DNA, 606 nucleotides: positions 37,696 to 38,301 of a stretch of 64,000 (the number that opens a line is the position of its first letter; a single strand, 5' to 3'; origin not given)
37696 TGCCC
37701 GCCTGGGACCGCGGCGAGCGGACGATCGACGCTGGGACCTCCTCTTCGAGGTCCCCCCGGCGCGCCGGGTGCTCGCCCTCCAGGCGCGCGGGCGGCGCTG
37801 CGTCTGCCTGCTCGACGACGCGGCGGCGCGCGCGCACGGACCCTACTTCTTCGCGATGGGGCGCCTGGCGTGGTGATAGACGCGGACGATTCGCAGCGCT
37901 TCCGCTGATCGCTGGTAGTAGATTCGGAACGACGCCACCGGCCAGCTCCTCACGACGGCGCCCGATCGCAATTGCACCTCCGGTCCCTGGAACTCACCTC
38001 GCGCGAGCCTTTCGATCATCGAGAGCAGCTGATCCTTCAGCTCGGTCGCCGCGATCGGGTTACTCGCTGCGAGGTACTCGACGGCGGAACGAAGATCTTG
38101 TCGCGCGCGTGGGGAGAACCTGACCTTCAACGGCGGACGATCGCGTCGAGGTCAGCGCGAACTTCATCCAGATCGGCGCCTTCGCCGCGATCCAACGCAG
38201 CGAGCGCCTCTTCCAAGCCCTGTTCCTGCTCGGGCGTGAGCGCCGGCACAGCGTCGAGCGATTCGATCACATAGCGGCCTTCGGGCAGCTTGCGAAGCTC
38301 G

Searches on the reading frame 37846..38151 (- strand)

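Call 46: search_protein_families(library=pfam, max_evalue=0.001, proteins=[window:37846-38151:-])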
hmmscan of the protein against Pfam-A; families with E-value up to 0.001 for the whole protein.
window:37846-38151:- (102 aa): 1 family
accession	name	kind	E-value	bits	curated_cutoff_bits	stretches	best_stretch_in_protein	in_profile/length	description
PF05016.21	ParE_toxin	-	1.2e-12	48.6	23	1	10-97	1-88/89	ParE toxin of type II toxin-antitoxin system, parDE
